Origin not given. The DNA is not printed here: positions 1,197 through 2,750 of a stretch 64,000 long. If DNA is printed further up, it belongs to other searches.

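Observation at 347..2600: Divergent LysR regulator and MFS transporter pair of unknown substrate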

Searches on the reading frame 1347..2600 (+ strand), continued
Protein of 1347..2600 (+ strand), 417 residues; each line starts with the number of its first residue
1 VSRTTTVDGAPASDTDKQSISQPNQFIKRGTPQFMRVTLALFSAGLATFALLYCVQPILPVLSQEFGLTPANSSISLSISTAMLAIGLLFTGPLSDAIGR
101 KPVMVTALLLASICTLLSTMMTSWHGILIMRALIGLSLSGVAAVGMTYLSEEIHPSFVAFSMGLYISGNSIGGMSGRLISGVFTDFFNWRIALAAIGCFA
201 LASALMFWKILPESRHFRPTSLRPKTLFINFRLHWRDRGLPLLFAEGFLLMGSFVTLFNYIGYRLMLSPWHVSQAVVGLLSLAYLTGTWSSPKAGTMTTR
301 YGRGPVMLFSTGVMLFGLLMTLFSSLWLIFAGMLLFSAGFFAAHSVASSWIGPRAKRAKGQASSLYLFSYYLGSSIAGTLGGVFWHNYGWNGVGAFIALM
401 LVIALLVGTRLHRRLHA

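Call 43: search_dna_similar(query=window:1347-2597:+, collection=plasmids, mode=protein, max_evalue=1e-30, max_rows=30, rows=spread)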
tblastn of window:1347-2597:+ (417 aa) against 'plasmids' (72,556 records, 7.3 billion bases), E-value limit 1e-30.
Records with a match: 144; places in all: 145; records where one place covers at least 80% of the query: 143.
Best place of each record, by identity: >=99% 5; 80-90% 2; 60-80% 2; <60% 135.
By first word of the organism name: Klebsiella 58; Prescottella 38; Acinetobacter 9; Escherichia 6; Paraburkholderia 5; Sinorhizobium 5; Burkholderia 3; Proteus 2; Novosphingobium 2; Caballeronia 2; and 13 more.
By predicted mobility (MOB-suite, as given by PLSDB): non-mobilizable 83; conjugative 36; mobilizable 25.
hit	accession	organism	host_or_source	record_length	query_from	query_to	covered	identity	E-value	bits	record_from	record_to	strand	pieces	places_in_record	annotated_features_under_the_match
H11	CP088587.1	Escherichia coli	Homo sapiens,blood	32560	1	417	100%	99.8%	0e+0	795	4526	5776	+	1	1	MFS transporter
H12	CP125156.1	Klebsiella pneumoniae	-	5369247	1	416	100%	85.8%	0e+0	634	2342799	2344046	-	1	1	MFS transporter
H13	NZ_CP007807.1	Brevibacillus laterosporus LMG 15441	-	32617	25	411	93%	47.8%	7e-93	313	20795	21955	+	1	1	MFS transporter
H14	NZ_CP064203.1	Acinetobacter baumannii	Homo sapiens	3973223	14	416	97%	42.1%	2e-66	236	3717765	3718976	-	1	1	none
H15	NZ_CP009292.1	Novosphingobium pentaromativorans US6-1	mud sediment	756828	19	413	95%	42.8%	5e-88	299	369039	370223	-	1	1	MFS transporter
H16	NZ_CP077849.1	Acinetobacter baumannii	Homo sapiens,Rectal swab_P28_BU14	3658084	14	416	97%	41.6%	5e-66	235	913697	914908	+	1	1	none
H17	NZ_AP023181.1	Paraburkholderia sp. PGU19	Physopelta gutta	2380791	6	404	96%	41.5%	2e-77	268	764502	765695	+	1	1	none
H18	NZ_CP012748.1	Paraburkholderia caribensis MBA4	soil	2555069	27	404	91%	43.0%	2e-79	274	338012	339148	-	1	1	none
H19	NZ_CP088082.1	Ideonella dechloratans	Cell culture,Activated sludge, ...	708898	21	405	92%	41.4%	1e-58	214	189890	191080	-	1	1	MFS transporter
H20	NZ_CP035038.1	Sinorhizobium fredii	single cell,soil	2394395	13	396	92%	39.8%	1e-76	266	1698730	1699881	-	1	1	none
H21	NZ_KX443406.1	Prescottella equi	Homo sapiens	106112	12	407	95%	36.5%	4e-55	203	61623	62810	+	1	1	MFS transporter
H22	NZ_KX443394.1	Prescottella equi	-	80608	13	410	95%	35.5%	2e-49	187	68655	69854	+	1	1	MFS transporter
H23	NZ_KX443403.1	Prescottella equi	Equus caballus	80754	13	410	95%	35.5%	2e-49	187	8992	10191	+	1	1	MFS transporter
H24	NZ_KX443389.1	Prescottella equi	Equus caballus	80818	13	410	95%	35.5%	2e-49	187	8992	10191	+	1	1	MFS transporter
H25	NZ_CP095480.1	Prescottella equi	Equus caballus,Culture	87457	13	410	95%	35.5%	2e-49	187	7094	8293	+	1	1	none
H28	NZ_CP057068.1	Klebsiella pneumoniae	culture,Pooled cattle faecal samples ...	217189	25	411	93%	35.2%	1e-57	211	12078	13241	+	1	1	MFS transporter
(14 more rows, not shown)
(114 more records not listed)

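Call 44: get_annotated_region(hit=H12, flank=2500)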
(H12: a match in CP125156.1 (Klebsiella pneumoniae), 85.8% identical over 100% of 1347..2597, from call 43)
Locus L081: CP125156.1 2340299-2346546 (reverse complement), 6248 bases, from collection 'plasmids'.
description: Klebsiella pneumoniae strain 176 plasmid unnamed2, complete sequence
organism: Klebsiella pneumoniae (NCBI taxid 573)
taxonomy: Bacteria; Pseudomonadota; Gammaproteobacteria; Enterobacterales; Enterobacteriaceae; Klebsiella; Klebsiella pneumoniae
host: -; source: -; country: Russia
typing (MOB-suite, as given by PLSDB): non-mobilizable; mating-pair formation MPF_T
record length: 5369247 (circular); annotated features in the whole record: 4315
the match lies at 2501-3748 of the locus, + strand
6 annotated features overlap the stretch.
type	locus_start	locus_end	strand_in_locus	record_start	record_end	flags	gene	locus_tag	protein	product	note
CDS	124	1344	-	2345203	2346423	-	-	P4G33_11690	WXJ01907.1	ROK family transcriptional regulator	-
CDS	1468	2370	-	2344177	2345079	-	-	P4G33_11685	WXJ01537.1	LysR family transcriptional regulator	-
CDS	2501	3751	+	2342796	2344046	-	-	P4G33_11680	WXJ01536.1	MFS transporter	-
CDS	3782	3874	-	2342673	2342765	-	-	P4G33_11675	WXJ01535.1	KPN_01571 family protein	-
CDS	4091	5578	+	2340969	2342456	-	-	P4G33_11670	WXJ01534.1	carboxypeptidase M32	-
CDS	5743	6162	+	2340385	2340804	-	asr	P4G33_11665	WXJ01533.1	acid resistance repetitive basic protein Asr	-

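Call 45: get_annotated_region(hit=H14, flank=2500)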
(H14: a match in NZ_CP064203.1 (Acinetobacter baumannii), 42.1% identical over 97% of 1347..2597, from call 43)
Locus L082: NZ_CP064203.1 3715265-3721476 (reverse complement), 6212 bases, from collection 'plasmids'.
description: Acinetobacter baumannii strain X4-300 plasmid unnamed1, complete sequence
organism: Acinetobacter baumannii (NCBI taxid 470)
taxonomy: Bacteria; Pseudomonadota; Gammaproteobacteria; Moraxellales; Moraxellaceae; Acinetobacter; Acinetobacter baumannii
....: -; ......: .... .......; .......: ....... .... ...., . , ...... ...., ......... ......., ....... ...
typing (MOB-suite, as given by PLSDB): conjugative; relaxase MOBP,MOBP; mating-pair formation MPF_T
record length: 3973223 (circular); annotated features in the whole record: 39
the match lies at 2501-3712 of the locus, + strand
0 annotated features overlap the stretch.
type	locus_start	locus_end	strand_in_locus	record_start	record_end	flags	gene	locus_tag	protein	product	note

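Call 46: get_annotated_region(hit=H13, flank=2500)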
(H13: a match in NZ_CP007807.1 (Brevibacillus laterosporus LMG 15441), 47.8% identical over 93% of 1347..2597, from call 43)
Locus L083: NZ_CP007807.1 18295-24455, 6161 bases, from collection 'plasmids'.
description: Brevibacillus laterosporus LMG 15441 plasmid pBRLA33, complete sequence
organism: Brevibacillus laterosporus LMG 15441 (NCBI taxid 1042163)
taxonomy: Bacteria; Bacillota; Bacilli; Bacillales; Paenibacillaceae; Brevibacillus; Brevibacillus laterosporus; Brevibacillus laterosporus LMG 15441
host: -; source: -; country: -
typing (MOB-suite, as given by PLSDB): non-mobilizable
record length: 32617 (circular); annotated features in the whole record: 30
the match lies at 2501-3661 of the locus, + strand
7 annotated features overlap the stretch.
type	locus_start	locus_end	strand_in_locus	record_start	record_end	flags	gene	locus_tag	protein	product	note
CDS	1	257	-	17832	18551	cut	-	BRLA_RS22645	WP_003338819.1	3-ketoacyl-ACP reductase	-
CDS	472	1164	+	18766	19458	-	-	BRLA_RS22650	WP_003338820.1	SDR family oxidoreductase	-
CDS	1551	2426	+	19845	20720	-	-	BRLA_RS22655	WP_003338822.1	LysR family transcriptional regulator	-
CDS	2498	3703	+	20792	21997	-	-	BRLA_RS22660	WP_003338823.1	MFS transporter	GO:0055085 - transmembrane transport [Evidence IEA]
CDS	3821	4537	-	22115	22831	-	-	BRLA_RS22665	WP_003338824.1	response regulator transcription factor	GO:0000160 - phosphorelay signal transduction system [Evidence IEA]; GO:0006355 - regulation of DNA-templated ...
CDS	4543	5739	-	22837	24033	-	-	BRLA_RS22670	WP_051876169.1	sensor histidine kinase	-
CDS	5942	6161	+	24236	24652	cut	-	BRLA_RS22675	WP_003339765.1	MarR family transcriptional regulator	GO:0006355 - regulation of DNA-templated transcription [Evidence IEA]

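Call 47: get_annotated_region(hit=H15, flank=2500)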
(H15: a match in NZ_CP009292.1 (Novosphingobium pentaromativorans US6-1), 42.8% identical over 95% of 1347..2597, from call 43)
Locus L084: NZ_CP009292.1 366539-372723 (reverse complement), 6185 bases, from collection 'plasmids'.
description: Novosphingobium pentaromativorans US6-1 plasmid pLA3, complete sequence
organism: Novosphingobium pentaromativorans US6-1 (NCBI taxid 1088721)
taxonomy: Bacteria; Pseudomonadota; Alphaproteobacteria; Sphingomonadales; Sphingomonadaceae; Novosphingobium; Novosphingobium pentaromativorans; Novosphingobium pentaromativorans US6-1
host: -; source: mud sediment; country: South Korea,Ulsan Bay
typing (MOB-suite, as given by PLSDB): non-mobilizable
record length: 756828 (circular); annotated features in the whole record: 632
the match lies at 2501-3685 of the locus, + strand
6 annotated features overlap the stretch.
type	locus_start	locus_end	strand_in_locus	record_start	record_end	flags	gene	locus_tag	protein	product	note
CDS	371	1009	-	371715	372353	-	-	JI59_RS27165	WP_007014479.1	TetR/AcrR family transcriptional regulator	GO:0006355 - regulation of DNA-templated transcription [Evidence IEA]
CDS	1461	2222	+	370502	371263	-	-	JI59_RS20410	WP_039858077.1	SDR family NAD(P)-dependent oxidoreductase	-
CDS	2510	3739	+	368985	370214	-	-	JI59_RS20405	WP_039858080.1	MFS transporter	GO:0055085 - transmembrane transport [Evidence IEA]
CDS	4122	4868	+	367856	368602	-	-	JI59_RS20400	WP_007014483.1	hypothetical protein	-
CDS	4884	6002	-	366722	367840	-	-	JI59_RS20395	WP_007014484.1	FAD-dependent monooxygenase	-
CDS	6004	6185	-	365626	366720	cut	-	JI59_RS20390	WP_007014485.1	type III polyketide synthase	-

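Call 48: get_annotated_region(hit=H17, flank=2500)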
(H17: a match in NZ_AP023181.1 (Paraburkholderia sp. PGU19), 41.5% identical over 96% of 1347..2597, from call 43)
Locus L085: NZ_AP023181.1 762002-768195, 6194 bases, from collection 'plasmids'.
description: Paraburkholderia sp. PGU19 plasmid PPGU19_p1, complete sequence
organism: Paraburkholderia sp. PGU19 (NCBI taxid 2735434)
taxonomy: Bacteria; Pseudomonadota; Betaproteobacteria; Burkholderiales; Burkholderiaceae; Paraburkholderia; Paraburkholderia sp. PGU19
host: -; source: Physopelta gutta; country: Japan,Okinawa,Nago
typing (MOB-suite, as given by PLSDB): mobilizable; relaxase MOBP,MOBP
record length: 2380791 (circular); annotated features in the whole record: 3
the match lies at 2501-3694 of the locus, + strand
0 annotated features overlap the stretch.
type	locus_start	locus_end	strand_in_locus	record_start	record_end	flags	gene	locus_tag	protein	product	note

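Call 49: get_annotated_region(hit=H20, flank=2500)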
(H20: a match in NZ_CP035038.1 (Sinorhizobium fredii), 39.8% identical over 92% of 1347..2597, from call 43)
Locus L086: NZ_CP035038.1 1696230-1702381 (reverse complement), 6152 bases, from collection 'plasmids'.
description: Sinorhizobium fredii strain SMH12 plasmid psfSMH12a, complete sequence
organism: Sinorhizobium fredii (NCBI taxid 380)
taxonomy: Bacteria; Pseudomonadota; Alphaproteobacteria; Hyphomicrobiales; Rhizobiaceae; Sinorhizobium; Sinorhizobium fredii
host: -; source: single cell,soil; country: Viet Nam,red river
typing (MOB-suite, as given by PLSDB): conjugative; relaxase MOBQ; mating-pair formation MPF_T
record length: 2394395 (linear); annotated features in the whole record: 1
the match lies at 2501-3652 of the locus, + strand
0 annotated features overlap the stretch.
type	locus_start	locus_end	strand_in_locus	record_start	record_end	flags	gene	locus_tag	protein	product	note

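Call 50: get_annotated_region(hit=H28, flank=2500)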
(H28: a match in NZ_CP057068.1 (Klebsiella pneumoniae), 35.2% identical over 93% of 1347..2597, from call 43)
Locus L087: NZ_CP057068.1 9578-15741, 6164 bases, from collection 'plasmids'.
description: Klebsiella pneumoniae strain RHB39-C10 plasmid pRHB39-C10_3, complete sequence
organism: Klebsiella pneumoniae (NCBI taxid 573)
taxonomy: Bacteria; Pseudomonadota; Gammaproteobacteria; Enterobacterales; Enterobacteriaceae; Klebsiella; Klebsiella pneumoniae
host: -; source: culture,Pooled cattle faecal samples collected from floor of farm; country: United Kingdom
typing (MOB-suite, as given by PLSDB): conjugative; replicon IncFIB,IncFII; relaxase MOBF,MOBF; mating-pair formation MPF_F
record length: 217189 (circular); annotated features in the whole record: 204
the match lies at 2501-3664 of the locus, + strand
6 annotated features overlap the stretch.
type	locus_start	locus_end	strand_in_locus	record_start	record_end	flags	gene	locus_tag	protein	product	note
CDS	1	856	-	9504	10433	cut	-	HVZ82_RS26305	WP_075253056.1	Rpn family recombination-promoting nuclease/putative transposase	-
CDS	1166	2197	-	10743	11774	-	-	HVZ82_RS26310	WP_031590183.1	IS630-like element ISSpu2 family transposase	GO:0006313 - DNA transposition [Evidence IEA]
CDS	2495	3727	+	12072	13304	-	-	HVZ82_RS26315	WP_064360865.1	MFS transporter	GO:0055085 - transmembrane transport [Evidence IEA]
CDS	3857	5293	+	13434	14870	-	leuC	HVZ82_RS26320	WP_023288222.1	3-isopropylmalate dehydratase large subunit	GO:0009098 - L-leucine biosynthetic process [Evidence IEA]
CDS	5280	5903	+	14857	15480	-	leuD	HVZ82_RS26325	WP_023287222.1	3-isopropylmalate dehydratase small subunit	GO:0009098 - L-leucine biosynthetic process [Evidence IEA]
CDS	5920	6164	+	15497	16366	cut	-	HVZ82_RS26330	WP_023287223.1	fumarylacetoacetate hydrolase family protein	-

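Call 51: get_annotated_region(hit=H21, flank=2500)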
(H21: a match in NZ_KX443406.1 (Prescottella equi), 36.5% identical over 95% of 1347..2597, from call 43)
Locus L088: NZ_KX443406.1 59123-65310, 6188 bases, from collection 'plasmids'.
description: Prescottella equi strain PAM1413 plasmid pVAPB1413, complete sequence
organism: Prescottella equi (NCBI taxid 43767)
taxonomy: Bacteria; Actinomycetota; Actinomycetes; Mycobacteriales; Nocardiaceae; Prescottella; Prescottella equi
host: -; source: Homo sapiens; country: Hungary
typing (MOB-suite, as given by PLSDB): conjugative; replicon rep_cluster_1307; relaxase MOBF; mating-pair formation MPF_T
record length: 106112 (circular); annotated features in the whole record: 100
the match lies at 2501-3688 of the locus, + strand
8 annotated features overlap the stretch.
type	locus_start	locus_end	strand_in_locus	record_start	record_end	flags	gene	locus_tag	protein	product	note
CDS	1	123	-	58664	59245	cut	-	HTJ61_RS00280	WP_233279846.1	hypothetical protein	-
CDS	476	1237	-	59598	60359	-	-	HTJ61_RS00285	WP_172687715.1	SAM-dependent methyltransferase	-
CDS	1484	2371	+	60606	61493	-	-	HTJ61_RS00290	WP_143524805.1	LysR family transcriptional regulator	-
CDS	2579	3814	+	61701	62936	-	-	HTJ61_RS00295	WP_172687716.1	MFS transporter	GO:0055085 - transmembrane transport [Evidence IEA]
CDS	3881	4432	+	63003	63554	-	vapJ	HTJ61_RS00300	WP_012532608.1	virulence-associated protein VapJ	-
CDS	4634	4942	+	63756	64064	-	-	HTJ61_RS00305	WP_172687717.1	hypothetical protein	-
CDS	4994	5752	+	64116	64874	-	-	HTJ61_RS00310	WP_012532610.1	response regulator transcription factor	GO:0000160 - phosphorelay signal transduction system [Evidence IEA]; GO:0006355 - regulation of DNA-templated ...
CDS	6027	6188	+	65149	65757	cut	vapK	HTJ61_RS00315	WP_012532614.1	virulence-associated protein VapK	-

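Call 55: search_protein_representatives(protein=window:1347-2597:+)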
Query: 417 residues. Proteins with E-value up to 0.001 (for the whole library): 9616; up to 1e-10: 2414; up to 1e-30: 622. The best 150 are listed.
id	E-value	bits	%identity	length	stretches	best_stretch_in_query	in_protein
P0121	3.4e-170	582.8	65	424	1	17-413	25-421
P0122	9.3e-143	492.4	90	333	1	35-284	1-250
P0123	9.3e-116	403.5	55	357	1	25-349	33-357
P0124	2.6e-114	398.8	65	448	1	18-291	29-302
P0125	1.4e-113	396.4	49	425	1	24-411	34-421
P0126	4.9e-111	388.0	48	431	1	19-411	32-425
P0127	5.7e-107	374.6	49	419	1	27-413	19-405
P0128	5.0e-104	364.9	44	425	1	9-415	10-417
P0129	4.8e-102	358.4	46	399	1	25-410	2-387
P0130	1.5e-101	356.7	46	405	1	25-413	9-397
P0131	1.7e-100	353.3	49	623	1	26-413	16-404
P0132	6.4e-99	348.1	46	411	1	26-408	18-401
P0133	2.4e-98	346.2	46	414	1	24-414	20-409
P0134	3.2e-96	339.2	45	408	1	24-415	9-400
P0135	4.0e-96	338.9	43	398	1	22-408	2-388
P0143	3.2e-91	322.7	42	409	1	21-410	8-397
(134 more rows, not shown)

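Call 56: find_encoding_contigs(protein=P0121, flank=2500, max_places=3)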
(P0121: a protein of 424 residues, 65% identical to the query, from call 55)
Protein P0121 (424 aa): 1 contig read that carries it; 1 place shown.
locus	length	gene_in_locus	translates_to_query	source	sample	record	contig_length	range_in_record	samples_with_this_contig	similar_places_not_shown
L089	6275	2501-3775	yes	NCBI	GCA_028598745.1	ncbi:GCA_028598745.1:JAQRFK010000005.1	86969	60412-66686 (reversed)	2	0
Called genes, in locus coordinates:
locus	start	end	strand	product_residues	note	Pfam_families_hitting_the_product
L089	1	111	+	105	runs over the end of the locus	PF06649:DUF1161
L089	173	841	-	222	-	PF01656:CbiA, PF13500:AAA_26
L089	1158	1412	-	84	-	-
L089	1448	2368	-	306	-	PF00126:HTH_1, PF03466:LysR_substrate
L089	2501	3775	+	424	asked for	PF00083:Sugar_tr, PF07690:MFS_1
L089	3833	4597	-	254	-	PF01375:Enterotoxin_a, PF02917:Pertussis_S1 (weak), PF22596:Scabin-like (weak)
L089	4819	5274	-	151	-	-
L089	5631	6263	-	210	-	PF15977:HTH_46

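Call 57: find_encoding_contigs(protein=P0125, flank=2500, max_places=3)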
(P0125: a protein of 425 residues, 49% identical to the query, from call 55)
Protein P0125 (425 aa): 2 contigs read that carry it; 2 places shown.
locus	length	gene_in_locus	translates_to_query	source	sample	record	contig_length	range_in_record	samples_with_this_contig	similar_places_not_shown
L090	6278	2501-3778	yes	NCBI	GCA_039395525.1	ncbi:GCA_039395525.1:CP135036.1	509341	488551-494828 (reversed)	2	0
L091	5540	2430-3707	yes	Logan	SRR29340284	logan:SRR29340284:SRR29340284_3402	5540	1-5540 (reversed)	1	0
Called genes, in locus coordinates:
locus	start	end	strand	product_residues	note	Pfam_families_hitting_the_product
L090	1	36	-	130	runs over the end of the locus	PF02602:HEM4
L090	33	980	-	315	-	PF01379:Porphobil_deam, PF03900:Porphobil_deamC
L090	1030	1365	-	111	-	PF01491:Frataxin_Cyay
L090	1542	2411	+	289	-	PF01678:DAP_epimerase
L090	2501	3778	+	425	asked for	PF00083:Sugar_tr, PF07690:MFS_1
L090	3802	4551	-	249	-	PF04445:SAM_MT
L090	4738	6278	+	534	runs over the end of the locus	-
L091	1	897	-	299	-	?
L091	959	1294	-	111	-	PF01491:Frataxin_Cyay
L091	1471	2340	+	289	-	PF01678:DAP_epimerase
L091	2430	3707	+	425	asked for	PF00083:Sugar_tr, PF07690:MFS_1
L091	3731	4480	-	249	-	PF04445:SAM_MT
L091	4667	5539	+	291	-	?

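Call 58: find_encoding_contigs(protein=P0126, flank=2500, max_places=3)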
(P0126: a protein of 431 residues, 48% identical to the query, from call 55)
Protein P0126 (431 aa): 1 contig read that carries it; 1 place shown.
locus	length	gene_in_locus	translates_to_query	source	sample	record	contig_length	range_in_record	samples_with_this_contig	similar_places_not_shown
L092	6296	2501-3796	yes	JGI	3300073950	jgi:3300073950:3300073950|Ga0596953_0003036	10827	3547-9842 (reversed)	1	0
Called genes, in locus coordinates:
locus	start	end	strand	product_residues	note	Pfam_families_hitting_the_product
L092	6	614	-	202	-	PF00216:Bac_DNA_binding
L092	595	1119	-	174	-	-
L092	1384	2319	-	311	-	PF00126:HTH_1, PF03466:LysR_substrate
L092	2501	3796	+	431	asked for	PF00083:Sugar_tr, PF07690:MFS_1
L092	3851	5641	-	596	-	PF02518:HATPase_c (weak), PF13589:HATPase_c_3, PF01119:DNA_mis_repair, PF08676:MutL_C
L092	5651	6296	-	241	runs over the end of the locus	-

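Call 59: find_encoding_contigs(protein=P0127, flank=2500, max_places=3)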
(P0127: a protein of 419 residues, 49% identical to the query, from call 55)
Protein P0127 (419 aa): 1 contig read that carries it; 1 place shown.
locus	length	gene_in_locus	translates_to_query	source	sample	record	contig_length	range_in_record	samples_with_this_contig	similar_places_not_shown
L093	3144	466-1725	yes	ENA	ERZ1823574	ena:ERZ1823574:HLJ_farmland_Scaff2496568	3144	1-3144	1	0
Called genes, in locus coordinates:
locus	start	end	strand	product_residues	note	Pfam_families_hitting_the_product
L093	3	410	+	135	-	?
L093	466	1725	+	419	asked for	PF13347:MFS_2 (faint), PF00083:Sugar_tr, PF07690:MFS_1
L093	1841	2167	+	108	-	-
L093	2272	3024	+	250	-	PF03009:GDPD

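Call 60: find_encoding_contigs(protein=P0128, flank=2500, max_places=3)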
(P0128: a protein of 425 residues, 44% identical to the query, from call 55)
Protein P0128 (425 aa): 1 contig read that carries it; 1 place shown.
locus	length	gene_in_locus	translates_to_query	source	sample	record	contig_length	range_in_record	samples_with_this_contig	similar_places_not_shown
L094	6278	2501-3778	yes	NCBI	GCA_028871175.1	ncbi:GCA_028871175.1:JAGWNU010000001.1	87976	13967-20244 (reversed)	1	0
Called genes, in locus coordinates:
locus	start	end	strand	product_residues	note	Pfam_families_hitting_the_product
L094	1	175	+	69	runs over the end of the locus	-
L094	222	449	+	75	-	-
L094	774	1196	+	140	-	-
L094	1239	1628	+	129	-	-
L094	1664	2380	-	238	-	PF14497:GST_C_3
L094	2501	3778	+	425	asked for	PF00083:Sugar_tr (weak), PF07690:MFS_1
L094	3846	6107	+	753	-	PF21088:MS_channel_1st, PF00924:MS_channel_2nd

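Call 61: find_encoding_contigs(protein=P0130, flank=2500, max_places=3)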
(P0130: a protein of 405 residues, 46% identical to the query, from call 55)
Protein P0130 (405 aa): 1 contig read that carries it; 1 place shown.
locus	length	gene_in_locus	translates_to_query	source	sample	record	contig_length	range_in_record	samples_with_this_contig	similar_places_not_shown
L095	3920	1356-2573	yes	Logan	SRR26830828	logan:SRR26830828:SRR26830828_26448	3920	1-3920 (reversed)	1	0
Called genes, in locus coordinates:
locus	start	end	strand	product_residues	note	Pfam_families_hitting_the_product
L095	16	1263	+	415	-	PF13449:Phytase-like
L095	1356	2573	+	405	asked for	PF07690:MFS_1, PF00083:Sugar_tr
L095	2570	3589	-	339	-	PF00326:Peptidase_S9 (faint), PF02230:Abhydrolase_2 (faint), PF12146:Hydrolase_4, PF00561:Abhydrolase_1, PF12697:Abhydrolase_6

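Call 62: find_encoding_contigs(protein=P0135, flank=2500, max_places=3)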
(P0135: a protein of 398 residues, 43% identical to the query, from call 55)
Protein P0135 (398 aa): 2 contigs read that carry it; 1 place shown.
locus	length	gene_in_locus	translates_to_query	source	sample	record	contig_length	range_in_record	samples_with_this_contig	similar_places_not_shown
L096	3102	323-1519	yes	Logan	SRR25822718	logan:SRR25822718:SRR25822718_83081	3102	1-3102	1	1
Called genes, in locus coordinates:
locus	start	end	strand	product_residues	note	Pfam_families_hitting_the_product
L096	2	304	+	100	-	?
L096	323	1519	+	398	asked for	PF00083:Sugar_tr, PF07690:MFS_1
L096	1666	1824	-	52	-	PF01695:IstB_IS21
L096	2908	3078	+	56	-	-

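Call 63: find_encoding_contigs(protein=P0143, flank=2500, max_places=3)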
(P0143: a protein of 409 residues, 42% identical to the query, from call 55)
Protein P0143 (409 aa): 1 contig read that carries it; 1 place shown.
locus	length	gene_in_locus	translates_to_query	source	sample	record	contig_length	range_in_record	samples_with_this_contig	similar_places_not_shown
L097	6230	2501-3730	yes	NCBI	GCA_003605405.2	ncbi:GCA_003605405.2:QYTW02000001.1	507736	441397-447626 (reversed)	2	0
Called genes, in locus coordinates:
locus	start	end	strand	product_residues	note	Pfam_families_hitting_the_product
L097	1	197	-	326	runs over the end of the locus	PF03060:NMO, PF01070:FMN_dh (weak)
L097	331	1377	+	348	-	PF00155:Aminotran_1_2, PF01212:Beta_elim_lyase, PF00202:Aminotran_3 (faint), PF01041:DegT_DnrJ_EryC1 (weak)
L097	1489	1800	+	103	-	-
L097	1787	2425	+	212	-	PF01596:Methyltransf_3, PF13578:Methyltransf_24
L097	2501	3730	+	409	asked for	PF00083:Sugar_tr, PF07690:MFS_1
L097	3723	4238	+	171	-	-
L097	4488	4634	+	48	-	-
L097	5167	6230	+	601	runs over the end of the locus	PF01053:Cys_Met_Meta_PP, PF01041:DegT_DnrJ_EryC1, PF00266:Aminotran_5 (weak), PF13380:CoA_binding_2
